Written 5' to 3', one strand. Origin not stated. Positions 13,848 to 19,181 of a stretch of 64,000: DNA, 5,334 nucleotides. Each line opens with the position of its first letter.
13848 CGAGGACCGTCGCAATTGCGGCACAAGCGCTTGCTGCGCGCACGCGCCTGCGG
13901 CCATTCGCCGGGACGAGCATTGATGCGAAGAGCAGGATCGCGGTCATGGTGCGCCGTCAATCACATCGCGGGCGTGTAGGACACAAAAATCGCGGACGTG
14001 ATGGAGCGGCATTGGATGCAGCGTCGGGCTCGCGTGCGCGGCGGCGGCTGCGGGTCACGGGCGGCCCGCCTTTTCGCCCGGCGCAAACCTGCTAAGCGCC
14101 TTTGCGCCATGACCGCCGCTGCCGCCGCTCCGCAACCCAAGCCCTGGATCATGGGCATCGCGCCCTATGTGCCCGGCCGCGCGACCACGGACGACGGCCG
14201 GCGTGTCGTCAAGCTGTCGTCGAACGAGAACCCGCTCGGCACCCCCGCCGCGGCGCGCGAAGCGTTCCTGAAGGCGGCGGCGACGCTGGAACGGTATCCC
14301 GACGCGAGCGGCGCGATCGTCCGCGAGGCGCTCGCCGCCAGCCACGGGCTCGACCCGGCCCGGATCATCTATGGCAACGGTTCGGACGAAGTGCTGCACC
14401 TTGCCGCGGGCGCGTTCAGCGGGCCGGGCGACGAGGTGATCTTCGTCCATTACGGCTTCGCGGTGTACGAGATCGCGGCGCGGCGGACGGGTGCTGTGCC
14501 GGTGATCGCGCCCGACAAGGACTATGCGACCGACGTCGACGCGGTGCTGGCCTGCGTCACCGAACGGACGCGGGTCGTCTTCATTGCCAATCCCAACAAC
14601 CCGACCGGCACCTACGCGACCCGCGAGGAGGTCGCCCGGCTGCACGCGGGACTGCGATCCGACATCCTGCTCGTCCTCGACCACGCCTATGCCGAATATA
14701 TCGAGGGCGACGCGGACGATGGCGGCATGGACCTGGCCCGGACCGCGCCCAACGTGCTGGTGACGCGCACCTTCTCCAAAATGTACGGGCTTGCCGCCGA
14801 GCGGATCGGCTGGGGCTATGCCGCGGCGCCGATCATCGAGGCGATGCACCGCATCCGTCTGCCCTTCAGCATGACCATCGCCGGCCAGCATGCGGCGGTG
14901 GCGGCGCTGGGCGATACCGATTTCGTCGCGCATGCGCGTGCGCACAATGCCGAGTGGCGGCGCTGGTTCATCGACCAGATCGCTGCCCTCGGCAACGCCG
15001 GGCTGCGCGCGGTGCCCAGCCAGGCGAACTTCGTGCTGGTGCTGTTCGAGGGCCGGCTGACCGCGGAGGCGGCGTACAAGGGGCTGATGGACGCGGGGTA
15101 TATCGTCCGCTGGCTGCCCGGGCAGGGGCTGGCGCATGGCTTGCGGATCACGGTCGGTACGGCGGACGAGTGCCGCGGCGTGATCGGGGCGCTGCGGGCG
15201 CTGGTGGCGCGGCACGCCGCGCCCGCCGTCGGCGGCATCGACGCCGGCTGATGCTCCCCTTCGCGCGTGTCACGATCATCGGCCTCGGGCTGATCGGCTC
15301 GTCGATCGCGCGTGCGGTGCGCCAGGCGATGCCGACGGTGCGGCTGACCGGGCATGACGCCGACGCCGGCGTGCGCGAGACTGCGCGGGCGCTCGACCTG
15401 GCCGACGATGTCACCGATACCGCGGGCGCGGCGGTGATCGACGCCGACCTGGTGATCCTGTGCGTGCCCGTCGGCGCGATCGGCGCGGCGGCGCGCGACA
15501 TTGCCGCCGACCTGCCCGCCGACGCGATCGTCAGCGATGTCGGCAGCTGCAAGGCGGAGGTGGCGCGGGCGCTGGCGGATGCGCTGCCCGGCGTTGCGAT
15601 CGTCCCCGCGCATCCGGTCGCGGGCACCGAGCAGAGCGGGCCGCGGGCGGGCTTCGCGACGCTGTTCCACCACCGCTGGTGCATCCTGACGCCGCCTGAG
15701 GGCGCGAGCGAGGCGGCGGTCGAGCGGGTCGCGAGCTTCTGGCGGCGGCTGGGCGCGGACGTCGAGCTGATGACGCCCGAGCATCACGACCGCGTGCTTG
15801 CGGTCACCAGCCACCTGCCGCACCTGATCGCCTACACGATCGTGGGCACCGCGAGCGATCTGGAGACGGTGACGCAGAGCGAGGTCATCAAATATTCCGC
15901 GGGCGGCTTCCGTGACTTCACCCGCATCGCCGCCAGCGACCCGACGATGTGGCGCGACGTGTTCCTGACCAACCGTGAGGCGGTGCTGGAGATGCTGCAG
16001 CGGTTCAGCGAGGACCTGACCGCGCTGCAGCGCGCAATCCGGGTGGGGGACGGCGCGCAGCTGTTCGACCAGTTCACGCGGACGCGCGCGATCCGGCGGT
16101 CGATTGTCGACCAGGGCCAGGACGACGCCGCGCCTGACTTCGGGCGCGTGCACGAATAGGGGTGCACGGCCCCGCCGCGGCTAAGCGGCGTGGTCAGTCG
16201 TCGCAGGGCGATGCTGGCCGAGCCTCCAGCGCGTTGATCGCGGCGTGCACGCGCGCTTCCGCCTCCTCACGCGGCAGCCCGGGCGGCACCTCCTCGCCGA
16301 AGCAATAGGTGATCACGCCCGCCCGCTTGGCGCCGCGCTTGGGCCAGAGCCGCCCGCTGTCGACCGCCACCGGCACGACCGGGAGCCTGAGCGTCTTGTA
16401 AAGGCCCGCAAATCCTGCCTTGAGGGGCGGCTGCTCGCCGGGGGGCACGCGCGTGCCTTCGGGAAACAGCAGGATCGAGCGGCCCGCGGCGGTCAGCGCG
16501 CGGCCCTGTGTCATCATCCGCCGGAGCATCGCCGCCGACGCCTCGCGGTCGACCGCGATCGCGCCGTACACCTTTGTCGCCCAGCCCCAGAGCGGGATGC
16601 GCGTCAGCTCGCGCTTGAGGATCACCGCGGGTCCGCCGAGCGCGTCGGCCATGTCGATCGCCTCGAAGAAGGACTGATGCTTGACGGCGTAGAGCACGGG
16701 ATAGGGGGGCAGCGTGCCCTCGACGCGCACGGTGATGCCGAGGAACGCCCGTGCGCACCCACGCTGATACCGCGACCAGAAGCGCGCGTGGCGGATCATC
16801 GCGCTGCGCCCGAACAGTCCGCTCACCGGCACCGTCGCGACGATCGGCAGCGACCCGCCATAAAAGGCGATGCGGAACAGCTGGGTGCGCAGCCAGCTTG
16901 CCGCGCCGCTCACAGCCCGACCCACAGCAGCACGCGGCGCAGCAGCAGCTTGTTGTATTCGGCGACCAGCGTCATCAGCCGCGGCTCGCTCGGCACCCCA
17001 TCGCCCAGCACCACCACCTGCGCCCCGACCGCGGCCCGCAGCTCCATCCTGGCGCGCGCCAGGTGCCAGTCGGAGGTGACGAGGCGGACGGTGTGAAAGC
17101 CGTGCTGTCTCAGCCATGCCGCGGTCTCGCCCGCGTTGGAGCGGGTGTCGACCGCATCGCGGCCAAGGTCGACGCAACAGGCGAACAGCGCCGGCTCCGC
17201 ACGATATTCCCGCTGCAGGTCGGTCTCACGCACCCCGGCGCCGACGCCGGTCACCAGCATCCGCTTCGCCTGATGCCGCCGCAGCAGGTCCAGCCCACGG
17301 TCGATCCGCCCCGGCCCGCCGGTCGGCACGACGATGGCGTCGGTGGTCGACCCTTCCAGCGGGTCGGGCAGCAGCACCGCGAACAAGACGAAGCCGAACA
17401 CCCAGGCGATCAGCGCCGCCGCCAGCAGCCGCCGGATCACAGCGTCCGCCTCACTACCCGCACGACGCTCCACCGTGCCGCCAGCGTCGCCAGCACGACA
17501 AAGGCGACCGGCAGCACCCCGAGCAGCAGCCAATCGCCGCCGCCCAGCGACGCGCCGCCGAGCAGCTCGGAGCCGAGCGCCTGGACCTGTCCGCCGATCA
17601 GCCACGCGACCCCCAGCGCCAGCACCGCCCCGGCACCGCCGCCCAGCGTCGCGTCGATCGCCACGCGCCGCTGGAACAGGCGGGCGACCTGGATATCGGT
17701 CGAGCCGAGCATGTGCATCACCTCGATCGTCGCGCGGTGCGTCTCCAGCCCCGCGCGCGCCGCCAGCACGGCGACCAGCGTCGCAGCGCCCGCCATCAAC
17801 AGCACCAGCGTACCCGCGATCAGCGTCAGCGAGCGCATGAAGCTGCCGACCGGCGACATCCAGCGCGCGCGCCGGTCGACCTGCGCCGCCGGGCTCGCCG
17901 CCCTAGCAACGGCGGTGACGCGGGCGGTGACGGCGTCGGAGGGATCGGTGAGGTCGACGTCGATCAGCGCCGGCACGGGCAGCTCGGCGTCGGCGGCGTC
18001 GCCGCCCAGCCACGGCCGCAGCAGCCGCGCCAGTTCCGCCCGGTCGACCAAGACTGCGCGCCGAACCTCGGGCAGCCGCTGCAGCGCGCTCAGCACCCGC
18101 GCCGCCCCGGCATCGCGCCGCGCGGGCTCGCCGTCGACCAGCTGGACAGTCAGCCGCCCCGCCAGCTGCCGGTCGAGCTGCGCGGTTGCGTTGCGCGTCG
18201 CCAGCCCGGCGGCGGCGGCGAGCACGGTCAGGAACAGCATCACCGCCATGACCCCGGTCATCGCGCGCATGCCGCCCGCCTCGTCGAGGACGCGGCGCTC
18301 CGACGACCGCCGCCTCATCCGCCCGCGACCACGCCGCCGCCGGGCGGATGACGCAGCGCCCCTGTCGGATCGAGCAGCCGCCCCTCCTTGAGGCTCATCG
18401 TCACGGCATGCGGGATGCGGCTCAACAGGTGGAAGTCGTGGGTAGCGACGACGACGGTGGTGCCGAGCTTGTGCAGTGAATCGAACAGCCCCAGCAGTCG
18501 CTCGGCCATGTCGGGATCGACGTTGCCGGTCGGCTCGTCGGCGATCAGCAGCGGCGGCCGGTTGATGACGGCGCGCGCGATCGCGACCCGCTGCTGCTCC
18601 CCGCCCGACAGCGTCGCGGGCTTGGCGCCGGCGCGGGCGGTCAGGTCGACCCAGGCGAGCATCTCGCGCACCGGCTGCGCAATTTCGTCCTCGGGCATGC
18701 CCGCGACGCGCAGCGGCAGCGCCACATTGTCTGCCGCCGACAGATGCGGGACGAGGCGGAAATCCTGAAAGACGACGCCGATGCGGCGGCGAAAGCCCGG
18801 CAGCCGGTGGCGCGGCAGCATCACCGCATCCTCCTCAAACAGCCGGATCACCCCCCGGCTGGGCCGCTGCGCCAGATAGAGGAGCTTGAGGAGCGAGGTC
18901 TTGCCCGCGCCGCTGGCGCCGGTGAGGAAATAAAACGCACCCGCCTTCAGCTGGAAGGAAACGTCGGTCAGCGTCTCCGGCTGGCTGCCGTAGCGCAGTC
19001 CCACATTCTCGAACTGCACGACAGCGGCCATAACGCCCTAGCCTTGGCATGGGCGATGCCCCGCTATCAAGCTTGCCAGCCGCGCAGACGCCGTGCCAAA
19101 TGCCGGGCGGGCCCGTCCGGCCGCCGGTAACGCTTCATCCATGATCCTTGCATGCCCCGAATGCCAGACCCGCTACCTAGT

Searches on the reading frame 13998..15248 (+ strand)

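Call 48: search_protein_families(library=pfam, proteins=[window:13998-15248:+], max_evalue=0.001)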
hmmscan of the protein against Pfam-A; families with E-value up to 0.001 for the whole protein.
window:13998-15248:+ (417 aa): 3 families
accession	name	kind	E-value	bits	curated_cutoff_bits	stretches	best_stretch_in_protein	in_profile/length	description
PF00155.27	Aminotran_1_2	-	1.9e-54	185.6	19.7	1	69-398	2-360/361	Aminotransferase class I and II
PF00266.25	Aminotran_5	-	1.6e-06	27.8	21.5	1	109-230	49-177/371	Aminotransferase class-V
PF01041.23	DegT_DnrJ_EryC1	-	1e-05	25.4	19.8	1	125-198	45-120/360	DegT/DnrJ/EryC1/StrS aminotransferase family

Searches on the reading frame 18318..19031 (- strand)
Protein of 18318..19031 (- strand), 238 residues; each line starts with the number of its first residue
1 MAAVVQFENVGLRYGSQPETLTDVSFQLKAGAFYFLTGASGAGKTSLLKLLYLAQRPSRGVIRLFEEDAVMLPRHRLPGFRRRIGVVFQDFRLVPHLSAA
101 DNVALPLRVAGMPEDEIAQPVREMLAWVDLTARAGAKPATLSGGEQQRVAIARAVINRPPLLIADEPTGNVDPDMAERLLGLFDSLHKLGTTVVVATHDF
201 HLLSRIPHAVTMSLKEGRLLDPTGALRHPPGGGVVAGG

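Call 48: search_protein_families(library=pfam, proteins=[window:18318-19031:-], max_evalue=0.001)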
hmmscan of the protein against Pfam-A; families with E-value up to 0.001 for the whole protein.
window:18318-19031:- (238 aa): 3 families
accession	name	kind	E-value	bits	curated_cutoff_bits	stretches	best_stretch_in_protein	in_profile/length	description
PF00005.33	ABC_tran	-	1.3e-32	113.7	25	1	21-168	1-136/137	ABC transporter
PF13304.12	AAA_21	-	3.8e-12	47.3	27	2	142-203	239-303/304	AAA domain, putative AbiEii toxin, Type IV TA system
PF13191.12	AAA_16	-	0.00017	22.6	32.6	1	32-201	25-142/167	AAA ATPase domain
